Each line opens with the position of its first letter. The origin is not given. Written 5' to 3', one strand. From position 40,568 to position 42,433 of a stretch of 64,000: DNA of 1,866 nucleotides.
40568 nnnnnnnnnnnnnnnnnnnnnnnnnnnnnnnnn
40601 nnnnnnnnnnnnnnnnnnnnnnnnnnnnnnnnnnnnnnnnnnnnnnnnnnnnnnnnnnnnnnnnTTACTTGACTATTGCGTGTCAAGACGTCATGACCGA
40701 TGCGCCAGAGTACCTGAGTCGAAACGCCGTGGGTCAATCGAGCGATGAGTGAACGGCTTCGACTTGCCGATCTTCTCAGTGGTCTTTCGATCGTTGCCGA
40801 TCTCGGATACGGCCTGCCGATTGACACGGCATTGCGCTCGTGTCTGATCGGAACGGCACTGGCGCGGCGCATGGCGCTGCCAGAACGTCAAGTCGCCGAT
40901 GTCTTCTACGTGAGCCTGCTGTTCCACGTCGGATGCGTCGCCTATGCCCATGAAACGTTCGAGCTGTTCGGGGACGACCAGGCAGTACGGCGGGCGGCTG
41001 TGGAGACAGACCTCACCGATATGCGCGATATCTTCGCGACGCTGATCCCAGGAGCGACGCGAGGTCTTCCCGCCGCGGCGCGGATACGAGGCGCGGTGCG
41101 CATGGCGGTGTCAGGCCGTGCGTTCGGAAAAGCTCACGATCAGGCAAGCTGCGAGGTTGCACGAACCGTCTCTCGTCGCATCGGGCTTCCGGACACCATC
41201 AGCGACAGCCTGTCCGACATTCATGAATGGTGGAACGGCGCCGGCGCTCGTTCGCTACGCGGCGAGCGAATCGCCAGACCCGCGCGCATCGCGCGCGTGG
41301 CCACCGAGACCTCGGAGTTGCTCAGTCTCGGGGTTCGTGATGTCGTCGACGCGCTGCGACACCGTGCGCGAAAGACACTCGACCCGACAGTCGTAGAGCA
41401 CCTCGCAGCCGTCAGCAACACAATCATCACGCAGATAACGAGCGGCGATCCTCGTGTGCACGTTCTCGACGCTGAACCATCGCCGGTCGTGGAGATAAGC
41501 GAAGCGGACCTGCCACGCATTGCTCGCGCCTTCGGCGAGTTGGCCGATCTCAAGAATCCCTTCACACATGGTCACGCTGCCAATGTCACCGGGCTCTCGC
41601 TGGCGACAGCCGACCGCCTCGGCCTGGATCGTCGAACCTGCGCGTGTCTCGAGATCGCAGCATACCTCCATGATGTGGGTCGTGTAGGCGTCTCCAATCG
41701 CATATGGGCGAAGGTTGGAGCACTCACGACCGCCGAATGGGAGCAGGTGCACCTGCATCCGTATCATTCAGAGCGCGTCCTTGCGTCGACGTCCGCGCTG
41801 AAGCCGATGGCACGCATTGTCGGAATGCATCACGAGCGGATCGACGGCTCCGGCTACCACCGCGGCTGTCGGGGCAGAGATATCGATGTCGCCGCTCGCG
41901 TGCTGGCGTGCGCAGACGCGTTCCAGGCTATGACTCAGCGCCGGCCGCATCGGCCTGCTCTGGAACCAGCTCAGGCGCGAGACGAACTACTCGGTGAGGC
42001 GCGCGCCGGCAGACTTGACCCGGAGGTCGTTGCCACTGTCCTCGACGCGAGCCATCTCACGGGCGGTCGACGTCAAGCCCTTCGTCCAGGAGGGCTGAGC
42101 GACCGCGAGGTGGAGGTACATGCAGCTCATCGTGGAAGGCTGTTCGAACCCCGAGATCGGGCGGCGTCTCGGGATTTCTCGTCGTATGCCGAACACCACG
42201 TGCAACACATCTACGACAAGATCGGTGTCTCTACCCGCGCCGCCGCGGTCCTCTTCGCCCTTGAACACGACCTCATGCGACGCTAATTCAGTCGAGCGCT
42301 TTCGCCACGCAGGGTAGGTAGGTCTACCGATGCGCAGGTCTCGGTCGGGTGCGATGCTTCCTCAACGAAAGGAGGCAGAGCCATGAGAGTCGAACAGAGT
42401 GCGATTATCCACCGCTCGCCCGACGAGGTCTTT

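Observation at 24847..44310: ~19.4-kb island inserted at tRNA-Cys, bounded by a perfect 45-nt direct repeat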

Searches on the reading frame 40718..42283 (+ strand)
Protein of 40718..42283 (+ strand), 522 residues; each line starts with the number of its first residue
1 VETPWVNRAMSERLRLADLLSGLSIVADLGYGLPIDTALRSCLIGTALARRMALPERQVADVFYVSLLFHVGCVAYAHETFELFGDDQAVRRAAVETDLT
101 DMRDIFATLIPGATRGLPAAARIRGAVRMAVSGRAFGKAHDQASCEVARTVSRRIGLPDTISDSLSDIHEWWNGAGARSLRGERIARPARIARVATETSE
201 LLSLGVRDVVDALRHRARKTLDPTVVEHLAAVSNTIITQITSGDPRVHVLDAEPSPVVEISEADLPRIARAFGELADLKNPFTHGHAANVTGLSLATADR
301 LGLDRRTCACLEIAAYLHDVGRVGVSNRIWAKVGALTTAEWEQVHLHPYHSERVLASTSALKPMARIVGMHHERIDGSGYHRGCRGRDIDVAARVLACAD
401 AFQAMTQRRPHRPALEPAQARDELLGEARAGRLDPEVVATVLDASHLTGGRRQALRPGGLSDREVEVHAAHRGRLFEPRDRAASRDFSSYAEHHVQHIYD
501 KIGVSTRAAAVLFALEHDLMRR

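Call 19: search_protein_families(library=pfam, proteins=[window:40718-42283:+], max_evalue=0.01)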
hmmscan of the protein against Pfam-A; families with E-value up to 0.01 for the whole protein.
window:40718-42283:+ (522 aa): 2 families
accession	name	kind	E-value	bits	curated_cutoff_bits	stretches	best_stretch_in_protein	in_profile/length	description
PF13487.12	HD_5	-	1.3e-37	129.6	27.2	1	273-437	4-170/170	HD domain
PF01966.28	HD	-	5.3e-14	52.9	22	1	285-405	3-116/116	HD domain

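Call 81: search_protein_families(library=ncbifam, proteins=[window:40718-42283:+], max_evalue=0.01)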
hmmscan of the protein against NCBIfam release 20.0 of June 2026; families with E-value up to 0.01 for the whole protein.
window:40718-42283:+ (522 aa): 1 family
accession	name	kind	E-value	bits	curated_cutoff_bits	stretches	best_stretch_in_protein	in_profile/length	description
NF053512.1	nitric_RR_NosR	exception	2.4e-36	125.7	400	2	268-445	177-354/422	response regulator c-di-GMP phosphodiesterase, NosR family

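Call 83: find_homologous_proteins(query=window:40745-42283:+, max_evalue=1e-30)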
Query window:40745-42283:+ (513 aa): 3998 proteins with E <= 1e-30 among 8000 candidates; the best 120 are listed.
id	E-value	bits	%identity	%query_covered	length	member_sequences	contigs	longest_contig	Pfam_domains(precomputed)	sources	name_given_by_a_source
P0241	9.4e-276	933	84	100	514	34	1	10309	PF13487.13,PF01966.29,PF00196.26,PF08281.19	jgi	jgi:HD-GYP domain-containing protein (c-di-GMP phosphodiesterase class II)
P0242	2.3e-272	922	84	100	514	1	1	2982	PF13487.13,PF13384.13,PF01966.29,PF00196.26,PF08281.19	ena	-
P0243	1.1e-267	907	82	100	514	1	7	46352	PF13487.13,PF01966.29,PF00196.26,PF08281.19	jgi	jgi:HD-GYP domain-containing protein (c-di-GMP phosphodiesterase class II)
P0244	5.3e-267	904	81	100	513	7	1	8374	PF13487.13,PF01966.29,PF00196.26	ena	-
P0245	4.2e-266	901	81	100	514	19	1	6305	PF13487.13,PF01966.29,PF00196.26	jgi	jgi:HD-GYP domain-containing protein (c-di-GMP phosphodiesterase class II)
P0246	2.4e-264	896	80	100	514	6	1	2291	PF13487.13,PF01966.29,PF00196.26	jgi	jgi:HD-GYP domain-containing protein (c-di-GMP phosphodiesterase class II)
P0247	2.2e-263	892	80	100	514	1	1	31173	PF13487.13,PF01966.29,PF00196.26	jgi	jgi:HD-GYP domain-containing protein (c-di-GMP phosphodiesterase class II)/DNA-binding CsgD family t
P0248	3.2e-263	892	80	100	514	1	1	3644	PF13487.13,PF01966.29,PF00196.26,PF08281.19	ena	-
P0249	3.8e-263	892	80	100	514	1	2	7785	PF13487.13,PF13384.13,PF01966.29,PF00196.26,PF08281.19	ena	-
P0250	1.6e-261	886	79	100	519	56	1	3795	PF13487.13,PF01966.29,PF00196.26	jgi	jgi:HD-GYP domain-containing protein (c-di-GMP phosphodiesterase class II)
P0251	1.8e-261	886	80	100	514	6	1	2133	PF13487.13,PF01966.29,PF00196.26,PF08281.19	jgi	jgi:HD-GYP domain-containing protein (c-di-GMP phosphodiesterase class II)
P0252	5.5e-259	878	79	100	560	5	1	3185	PF13487.13,PF01966.29,PF00196.26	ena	-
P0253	1.2e-258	877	77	100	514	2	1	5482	PF13487.13,PF01966.29,PF00196.26,PF08281.19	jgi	jgi:HD-GYP domain-containing protein (c-di-GMP phosphodiesterase class II)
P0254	1.6e-257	873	78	100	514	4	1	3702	PF13487.13,PF01966.29,PF00196.26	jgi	jgi:HD-GYP domain-containing protein (c-di-GMP phosphodiesterase class II)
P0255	2.2e-255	866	79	100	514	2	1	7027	PF13487.13,PF01966.29,PF00196.26,PF08281.19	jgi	-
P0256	6.0e-255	865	77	100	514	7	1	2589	PF13487.13,PF01966.29,PF00196.26,PF08281.19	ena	-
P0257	3.6e-254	862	78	100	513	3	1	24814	PF13487.13,PF01966.29,PF00196.26,PF08281.19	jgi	jgi:HD-GYP domain-containing protein (c-di-GMP phosphodiesterase class II)/DNA-binding CsgD family t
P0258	8.8e-254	861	78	100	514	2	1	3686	PF13487.13,PF01966.29,PF00196.26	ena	-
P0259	1.4e-253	860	79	100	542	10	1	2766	PF13487.13,PF01966.29,PF00196.26,PF08281.19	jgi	jgi:HD-GYP domain-containing protein (c-di-GMP phosphodiesterase class II)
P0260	2.0e-250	850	77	100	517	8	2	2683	PF13487.13,PF01966.29,PF00196.26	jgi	jgi:HD-GYP domain-containing protein (c-di-GMP phosphodiesterase class II)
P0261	1.8e-245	833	77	100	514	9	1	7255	PF13487.13,PF01966.29,PF00196.26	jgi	jgi:HD-GYP domain-containing protein (c-di-GMP phosphodiesterase class II)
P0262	1.4e-243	827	76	100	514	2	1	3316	PF13487.13,PF01966.29,PF00196.26,PF08281.19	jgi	jgi:HD-GYP domain-containing protein (c-di-GMP phosphodiesterase class II)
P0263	6.4e-229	779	72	100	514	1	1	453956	PF13487.13,PF01966.29,PF00196.26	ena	-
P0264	2.2e-227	774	71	100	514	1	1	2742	PF13487.13,PF01966.29,PF00196.26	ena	-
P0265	5.1e-223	759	71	100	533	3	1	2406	PF13487.13,PF01966.29,PF00196.26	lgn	-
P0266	8.3e-223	759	69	100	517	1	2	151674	PF13487.13,PF01966.29,PF00196.26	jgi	jgi:HD-GYP domain-containing protein (c-di-GMP phosphodiesterase class II)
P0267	9.6e-218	742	68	100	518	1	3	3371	PF13487.13,PF01966.29,PF00196.26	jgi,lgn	jgi:HD-GYP domain-containing protein (c-di-GMP phosphodiesterase class II)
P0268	8.2e-206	703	64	100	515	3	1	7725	PF13487.13,PF01966.29,PF00196.26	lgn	-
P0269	9.8e-205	699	82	76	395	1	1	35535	PF13487.13,PF01966.29,PF00196.26,PF08281.19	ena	-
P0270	2.0e-203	695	64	100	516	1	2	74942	PF13487.13,PF01966.29,PF00196.26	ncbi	ncbi:MAG: HD domain-containing phosphohydrolase [Acidimicrobiales bacterium]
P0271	1.1e-200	686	64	100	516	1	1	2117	PF13487.13,PF13384.13,PF01966.29,PF00196.26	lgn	-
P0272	1.7e-200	685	63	100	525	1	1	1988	PF13487.13,PF01966.29,PF00196.26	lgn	-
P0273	3.9e-200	684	64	100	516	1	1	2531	PF13487.13,PF01966.29,PF00196.26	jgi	jgi:HD-GYP domain-containing protein (c-di-GMP phosphodiesterase class II)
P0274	1.3e-199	682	61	100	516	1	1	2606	PF13487.13,PF01966.29,PF00196.26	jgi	jgi:HD-GYP domain-containing protein (c-di-GMP phosphodiesterase class II)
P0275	1.5e-199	682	63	100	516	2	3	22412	PF08668.19,PF13487.13,PF13384.13,PF01966.29,PF00196.26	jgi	jgi:HD-GYP domain-containing protein (c-di-GMP phosphodiesterase class II)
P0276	1.8e-199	682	65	100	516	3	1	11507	PF13487.13,PF01966.29,PF00196.26,PF08281.19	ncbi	ncbi:MAG: HD domain-containing phosphohydrolase [Acidimicrobiia bacterium]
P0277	5.2e-199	680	62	100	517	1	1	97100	PF13487.13,PF01966.29,PF00196.26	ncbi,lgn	-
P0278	9.6e-198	676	64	100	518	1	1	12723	PF13487.13,PF01966.29,PF00196.26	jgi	jgi:HD-GYP domain-containing protein (c-di-GMP phosphodiesterase class II)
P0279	2.4e-197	675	64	97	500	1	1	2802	PF13487.13,PF01966.29,PF00196.26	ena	-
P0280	2.1e-194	665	62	100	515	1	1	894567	PF13487.13,PF01966.29,PF00196.26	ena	-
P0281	3.2e-190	651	59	100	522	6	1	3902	PF13487.13,PF01966.29,PF00196.26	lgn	-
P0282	1.1e-189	649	60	100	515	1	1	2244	PF13487.13,PF01966.29,PF00196.26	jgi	jgi:HD-GYP domain-containing protein (c-di-GMP phosphodiesterase class II)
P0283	3.1e-187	641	61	99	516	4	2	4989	PF13487.13,PF01966.29,PF00196.26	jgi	jgi:HD-GYP domain-containing protein (c-di-GMP phosphodiesterase class II)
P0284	1.3e-184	633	59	100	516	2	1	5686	PF13487.13,PF01966.29,PF00196.26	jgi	jgi:HD-GYP domain-containing protein (c-di-GMP phosphodiesterase class II)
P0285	1.4e-184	632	61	100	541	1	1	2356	PF13487.13,PF01966.29,PF00196.26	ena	-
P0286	1.1e-183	630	59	100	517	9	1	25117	PF13487.13,PF01966.29,PF13936.13,PF00196.26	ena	-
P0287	1.7e-183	629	60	100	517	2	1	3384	PF13487.13,PF01966.29,PF00196.26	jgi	jgi:HD-GYP domain-containing protein (c-di-GMP phosphodiesterase class II)/DNA-binding CsgD family t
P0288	5.3e-183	627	59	99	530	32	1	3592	PF13487.13,PF01966.29,PF00196.26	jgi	jgi:HD-GYP domain-containing protein (c-di-GMP phosphodiesterase class II)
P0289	2.6e-181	622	59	100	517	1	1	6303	PF13487.13,PF01966.29,PF00196.26,PF08281.19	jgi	jgi:HD-GYP domain-containing protein (c-di-GMP phosphodiesterase class II)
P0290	2.6e-181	622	57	100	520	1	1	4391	PF08668.19,PF13487.13,PF01966.29,PF00196.26,PF08281.19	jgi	jgi:HD-GYP domain-containing protein (c-di-GMP phosphodiesterase class II)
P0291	5.2e-181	621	59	100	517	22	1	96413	PF13487.13,PF01966.29,PF00196.26,PF08281.19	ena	-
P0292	6.8e-181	620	63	91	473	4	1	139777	PF13487.13,PF13384.13,PF01966.29,PF00196.26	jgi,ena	-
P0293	6.0e-180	617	59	99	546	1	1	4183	PF13487.13,PF01966.29,PF00196.26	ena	-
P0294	2.0e-179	615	59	99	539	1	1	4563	PF13487.13,PF01966.29,PF00196.26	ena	-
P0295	3.7e-179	615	57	100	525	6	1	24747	PF13487.13,PF01966.29,PF00196.26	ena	-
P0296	4.6e-179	614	58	100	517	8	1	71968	PF13487.13,PF13384.13,PF01966.29,PF13936.13,PF00196.26,PF08281.19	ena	-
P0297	6.0e-179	614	59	100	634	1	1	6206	PF13487.13,PF01966.29,PF00196.26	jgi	jgi:HD-GYP domain-containing protein (c-di-GMP phosphodiesterase class II)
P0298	1.4e-178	613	58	100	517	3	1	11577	PF13487.13,PF01966.29,PF00196.26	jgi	jgi:HD-GYP domain-containing protein (c-di-GMP phosphodiesterase class II)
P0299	3.2e-177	608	59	98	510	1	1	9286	PF13487.13,PF01966.29,PF00196.26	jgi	jgi:HD-GYP domain-containing protein (c-di-GMP phosphodiesterase class II)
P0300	1.4e-176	606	59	100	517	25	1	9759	PF13487.13,PF01966.29,PF00196.26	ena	-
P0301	1.4e-176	606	57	100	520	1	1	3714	PF13487.13,PF01966.29,PF00196.26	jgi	jgi:HD-GYP domain-containing protein (c-di-GMP phosphodiesterase class II)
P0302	1.5e-176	606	58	99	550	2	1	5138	PF13487.13,PF01966.29,PF00196.26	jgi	jgi:HD-GYP domain-containing protein (c-di-GMP phosphodiesterase class II)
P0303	3.1e-176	605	56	100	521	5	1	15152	PF13487.13,PF01966.29,PF00196.26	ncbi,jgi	-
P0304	4.8e-176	604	58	100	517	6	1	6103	PF13487.13,PF01966.29,PF00196.26,PF08281.19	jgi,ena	-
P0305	3.1e-175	602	59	100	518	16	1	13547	PF13487.13,PF13384.13,PF01966.29,PF00196.26,PF08281.19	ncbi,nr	ncbi:MAG TPA: HD domain-containing phosphohydrolase [Microthrixaceae bacterium]|nr:HD domain-contain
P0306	8.9e-175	600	58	100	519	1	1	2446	PF13487.13,PF01966.29,PF00196.26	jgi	jgi:HD-GYP domain-containing protein (c-di-GMP phosphodiesterase class II)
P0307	1.3e-174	600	59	100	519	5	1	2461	PF13487.13,PF01966.29,PF00196.26,PF08281.19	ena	-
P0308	2.1e-174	599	56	100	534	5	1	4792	PF13487.13,PF01966.29,PF00196.26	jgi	jgi:HD-GYP domain-containing protein (c-di-GMP phosphodiesterase class II)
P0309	3.4e-174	598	56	100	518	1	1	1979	PF13487.13,PF01966.29,PF00196.26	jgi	jgi:HD-GYP domain-containing protein (c-di-GMP phosphodiesterase class II)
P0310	3.5e-174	598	57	100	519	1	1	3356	PF08668.19,PF13487.13,PF01966.29,PF00196.26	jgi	jgi:HD-GYP domain-containing protein (c-di-GMP phosphodiesterase class II)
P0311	3.6e-174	598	57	100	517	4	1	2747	PF13487.13,PF01966.29,PF00196.26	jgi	jgi:HD-GYP domain-containing protein (c-di-GMP phosphodiesterase class II)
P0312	3.7e-174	598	55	100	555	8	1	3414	PF08668.19,PF13487.13,PF01966.29,PF00196.26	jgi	jgi:HD-GYP domain-containing protein (c-di-GMP phosphodiesterase class II)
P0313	8.3e-174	597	57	99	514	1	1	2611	PF13487.13,PF01966.29,PF00196.26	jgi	jgi:HD-GYP domain-containing protein (c-di-GMP phosphodiesterase class II)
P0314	9.1e-174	597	57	99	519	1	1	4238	PF13487.13,PF01966.29,PF00196.26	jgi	jgi:HD-GYP domain-containing protein (c-di-GMP phosphodiesterase class II)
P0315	1.9e-173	596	59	100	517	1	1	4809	PF13487.13,PF01966.29,PF00196.26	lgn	-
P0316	2.3e-173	596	56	100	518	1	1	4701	PF13487.13,PF01966.29,PF00196.26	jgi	jgi:HD-GYP domain-containing protein (c-di-GMP phosphodiesterase class II)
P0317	4.0e-173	595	56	100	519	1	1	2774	PF13487.13,PF01966.29,PF00196.26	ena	-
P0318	4.3e-173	595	56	99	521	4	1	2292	PF13487.13,PF01966.29,PF00196.26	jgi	jgi:HD-GYP domain-containing protein (c-di-GMP phosphodiesterase class II)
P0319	5.1e-173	594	55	100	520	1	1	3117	PF08668.19,PF13487.13,PF13384.13,PF01966.29,PF00196.26,PF08281.19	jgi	jgi:HD-GYP domain-containing protein (c-di-GMP phosphodiesterase class II)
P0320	1.1e-172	593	56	100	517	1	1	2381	PF13487.13,PF01966.29,PF00196.26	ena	-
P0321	1.3e-172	593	55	100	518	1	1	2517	PF13487.13,PF01966.29,PF00196.26,PF08281.19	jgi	jgi:HD-GYP domain-containing protein (c-di-GMP phosphodiesterase class II)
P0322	2.8e-172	592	55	100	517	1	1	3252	PF13487.13,PF13384.13,PF01966.29,PF00196.26,PF08281.19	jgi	jgi:HD-GYP domain-containing protein (c-di-GMP phosphodiesterase class II)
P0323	3.0e-172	592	54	100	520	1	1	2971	PF13487.13,PF01966.29,PF00196.26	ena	-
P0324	3.3e-172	592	55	100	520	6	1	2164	PF13487.13,PF01966.29,PF00196.26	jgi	jgi:HD-GYP domain-containing protein (c-di-GMP phosphodiesterase class II)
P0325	3.6e-172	592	54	100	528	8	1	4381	PF13487.13,PF01966.29,PF00196.26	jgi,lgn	jgi:HD-GYP domain-containing protein (c-di-GMP phosphodiesterase class II)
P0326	5.1e-172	591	56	100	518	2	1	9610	PF13487.13,PF01966.29,PF00196.26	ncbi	-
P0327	5.7e-172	591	55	100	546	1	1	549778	PF13487.13,PF01966.29,PF00196.26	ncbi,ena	-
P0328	1.0e-171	590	58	96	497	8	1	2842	PF13487.13,PF01966.29,PF00196.26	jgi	jgi:HD-GYP domain-containing protein (c-di-GMP phosphodiesterase class II)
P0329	2.1e-171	589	56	99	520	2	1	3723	PF13487.13,PF01966.29,PF00196.26,PF08281.19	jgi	jgi:HD-GYP domain-containing protein (c-di-GMP phosphodiesterase class II)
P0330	2.5e-171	589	54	100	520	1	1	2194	PF13487.13,PF01966.29,PF00196.26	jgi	jgi:HD-GYP domain-containing protein (c-di-GMP phosphodiesterase class II)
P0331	4.0e-171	588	56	100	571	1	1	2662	PF13487.13,PF01966.29,PF00196.26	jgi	jgi:HD-GYP domain-containing protein (c-di-GMP phosphodiesterase class II)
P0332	4.6e-171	588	55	100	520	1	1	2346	PF13487.13,PF01966.29,PF00196.26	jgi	jgi:HD-GYP domain-containing protein (c-di-GMP phosphodiesterase class II)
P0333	1.0e-170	587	56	100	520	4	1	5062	PF13487.13,PF01966.29,PF00196.26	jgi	jgi:HD-GYP domain-containing protein (c-di-GMP phosphodiesterase class II)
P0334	1.1e-170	587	56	100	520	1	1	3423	PF13487.13,PF01966.29,PF00196.26,PF08281.19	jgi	jgi:HD-GYP domain-containing protein (c-di-GMP phosphodiesterase class II)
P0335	1.6e-170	586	56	100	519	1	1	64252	PF13487.13,PF01966.29,PF00196.26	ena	-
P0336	1.6e-170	586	54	100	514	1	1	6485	PF13487.13,PF01966.29,PF00196.26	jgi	jgi:HD-GYP domain-containing protein (c-di-GMP phosphodiesterase class II)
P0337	2.6e-170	585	55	100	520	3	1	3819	PF13487.13,PF01966.29,PF00196.26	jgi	jgi:HD-GYP domain-containing protein (c-di-GMP phosphodiesterase class II)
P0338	3.6e-170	585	57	100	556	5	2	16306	PF13487.13,PF01966.29,PF00196.26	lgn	-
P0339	4.0e-170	585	55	97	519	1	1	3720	PF13487.13,PF01966.29,PF00196.26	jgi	jgi:HD-GYP domain-containing protein (c-di-GMP phosphodiesterase class II)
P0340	5.3e-170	584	55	100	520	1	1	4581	PF13487.13,PF01966.29,PF00196.26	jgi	jgi:HD-GYP domain-containing protein (c-di-GMP phosphodiesterase class II)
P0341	6.5e-170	584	54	100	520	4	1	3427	PF13487.13,PF01966.29,PF00196.26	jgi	-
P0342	8.2e-170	584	55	100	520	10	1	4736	PF08668.19,PF13487.13,PF01966.29,PF00196.26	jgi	jgi:HD-GYP domain-containing protein (c-di-GMP phosphodiesterase class II)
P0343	8.3e-170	584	55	100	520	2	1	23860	PF08668.19,PF13487.13,PF01966.29,PF00196.26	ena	-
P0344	1.0e-169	584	55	100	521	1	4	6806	PF13487.13,PF01966.29,PF00196.26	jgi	-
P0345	5.7e-169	581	54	100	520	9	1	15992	PF13487.13,PF01966.29,PF00196.26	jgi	jgi:HD-GYP domain-containing protein (c-di-GMP phosphodiesterase class II)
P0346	5.8e-169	581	56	100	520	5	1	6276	PF08668.19,PF13487.13,PF01966.29,PF00196.26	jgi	jgi:HD-GYP domain-containing protein (c-di-GMP phosphodiesterase class II)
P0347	6.8e-169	581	57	100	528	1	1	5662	PF08668.19,PF13487.13,PF01966.29,PF00196.26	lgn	-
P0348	7.1e-169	581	56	96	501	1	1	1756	PF13487.13,PF01966.29,PF00196.26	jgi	-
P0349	7.4e-169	581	55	99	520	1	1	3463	PF13487.13,PF01966.29,PF00196.26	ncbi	-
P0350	7.6e-169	581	55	100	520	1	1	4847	PF13487.13,PF01966.29,PF00196.26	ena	-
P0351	8.9e-169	580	55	100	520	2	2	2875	PF13487.13,PF01966.29,PF00196.26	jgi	jgi:HD-GYP domain-containing protein (c-di-GMP phosphodiesterase class II)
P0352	1.5e-168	580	55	100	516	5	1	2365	PF13487.13,PF01966.29,PF00196.26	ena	-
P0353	2.3e-168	579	54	100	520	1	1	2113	PF08668.19,PF13487.13,PF01966.29,PF00196.26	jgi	jgi:HD-GYP domain-containing protein (c-di-GMP phosphodiesterase class II)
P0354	4.8e-168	578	54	100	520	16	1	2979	PF13487.13,PF01966.29,PF00196.26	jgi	jgi:HD-GYP domain-containing protein (c-di-GMP phosphodiesterase class II)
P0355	4.8e-168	578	57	100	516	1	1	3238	PF13487.13,PF13384.13,PF01966.29,PF00196.26,PF08281.19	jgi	jgi:HD-GYP domain-containing protein (c-di-GMP phosphodiesterase class II)/DNA-binding CsgD family t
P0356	9.2e-168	577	54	100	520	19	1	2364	PF13487.13,PF13384.13,PF01966.29,PF00196.26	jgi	jgi:HD-GYP domain-containing protein (c-di-GMP phosphodiesterase class II)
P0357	1.3e-167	577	55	100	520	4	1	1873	PF13487.13,PF01966.29,PF00196.26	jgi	jgi:HD-GYP domain-containing protein (c-di-GMP phosphodiesterase class II)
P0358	1.4e-167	576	54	100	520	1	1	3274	PF08668.19,PF13487.13,PF01966.29,PF00196.26,PF08281.19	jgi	jgi:HD-GYP domain-containing protein (c-di-GMP phosphodiesterase class II)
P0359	1.9e-167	576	55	100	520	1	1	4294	PF13487.13,PF01966.29,PF00196.26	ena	-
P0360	2.0e-167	576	55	100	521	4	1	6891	PF08668.19,PF13487.13,PF01966.29,PF00196.26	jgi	jgi:HD-GYP domain-containing protein (c-di-GMP phosphodiesterase class II)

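Call 84: find_encoding_contigs(protein=P0243, flank=10000, max_places=4)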
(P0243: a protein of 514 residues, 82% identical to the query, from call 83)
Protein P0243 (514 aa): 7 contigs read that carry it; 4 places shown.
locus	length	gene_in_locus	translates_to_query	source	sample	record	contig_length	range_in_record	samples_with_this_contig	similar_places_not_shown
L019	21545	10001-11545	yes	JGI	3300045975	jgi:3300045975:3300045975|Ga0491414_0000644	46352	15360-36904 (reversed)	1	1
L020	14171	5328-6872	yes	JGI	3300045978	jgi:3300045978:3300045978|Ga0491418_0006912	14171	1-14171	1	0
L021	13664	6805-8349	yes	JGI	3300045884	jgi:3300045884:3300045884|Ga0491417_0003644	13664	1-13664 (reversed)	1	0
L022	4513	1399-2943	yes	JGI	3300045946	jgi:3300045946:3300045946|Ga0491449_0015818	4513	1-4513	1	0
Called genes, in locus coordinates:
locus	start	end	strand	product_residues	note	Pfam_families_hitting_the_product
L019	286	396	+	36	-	-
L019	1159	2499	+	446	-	PF06863:DUF1254, PF06742:DUF1214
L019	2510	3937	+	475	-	PF06863:DUF1254, PF06742:DUF1214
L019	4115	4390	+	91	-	-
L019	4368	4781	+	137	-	PF01850:PIN (weak), PF10130:PIN_2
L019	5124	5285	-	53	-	-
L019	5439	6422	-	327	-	-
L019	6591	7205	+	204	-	PF07638:Sigma70_ECF (weak), PF04542:Sigma70_r2, PF08281:Sigma70_r4_2 (weak)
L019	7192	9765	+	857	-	PF00069:Pkinase, PF03109:ABC1 (faint), PF07714:PK_Tyr_Ser-Thr, PF07719:TPR_2 (faint), PF13414:TPR_11 (faint), PF14559:TPR_19 (faint), PF00515:TPR_1 (faint), PF13431:TPR_17 (faint)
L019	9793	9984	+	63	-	-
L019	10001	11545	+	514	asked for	PF08281:Sigma70_r4_2 (faint), PF01966:HD, PF13487:HD_5, PF00196:GerE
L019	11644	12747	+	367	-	PF10604:Polyketide_cyc2, PF00891:Methyltransf_2, PF05175:MTS (faint), PF13489:Methyltransf_23 (weak), PF13649:Methyltransf_25, PF13847:Methyltransf_31, PF08241:Methyltransf_11 (weak), PF08242:Methyltransf_12 (faint)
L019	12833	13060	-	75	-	-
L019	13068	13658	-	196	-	PF08241:Methyltransf_11 (weak), PF13649:Methyltransf_25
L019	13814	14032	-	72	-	PF09851:SHOCT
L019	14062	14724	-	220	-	PF00753:Lactamase_B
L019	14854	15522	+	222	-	PF01209:Ubie_methyltran, PF07021:MetW, PF08003:Methyltransf_9 (weak), PF13489:Methyltransf_23, PF13847:Methyltransf_31, PF08241:Methyltransf_11, PF08242:Methyltransf_12, PF13649:Methyltransf_25, +1 more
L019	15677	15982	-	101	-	-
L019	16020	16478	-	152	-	PF01152:Bac_globin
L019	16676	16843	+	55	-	-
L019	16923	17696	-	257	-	PF01135:PCMT (weak), PF13489:Methyltransf_23, PF01209:Ubie_methyltran, PF13847:Methyltransf_31, PF08241:Methyltransf_11, PF08242:Methyltransf_12, PF13649:Methyltransf_25, PF00107:ADH_zinc_N (faint)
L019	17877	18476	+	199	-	PF04542:Sigma70_r2, PF22029:PhyR_sigma2 (faint), PF08281:Sigma70_r4_2, PF04545:Sigma70_r4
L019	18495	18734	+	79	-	PF13490:zf-HC2 (weak)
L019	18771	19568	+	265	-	PF13489:Methyltransf_23, PF01135:PCMT (weak), PF01209:Ubie_methyltran, PF13847:Methyltransf_31, PF08241:Methyltransf_11, PF08242:Methyltransf_12, PF13649:Methyltransf_25, PF05148:Methyltransf_8 (faint)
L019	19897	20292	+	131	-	-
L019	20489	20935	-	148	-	PF01850:PIN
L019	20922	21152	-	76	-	PF01402:RHH_1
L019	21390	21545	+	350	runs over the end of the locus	-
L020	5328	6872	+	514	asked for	PF08281:Sigma70_r4_2 (faint), PF01966:HD, PF13487:HD_5, PF00196:GerE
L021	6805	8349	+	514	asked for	PF08281:Sigma70_r4_2 (faint), PF01966:HD, PF13487:HD_5, PF00196:GerE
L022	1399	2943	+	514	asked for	PF08281:Sigma70_r4_2 (faint), PF01966:HD, PF13487:HD_5, PF00196:GerE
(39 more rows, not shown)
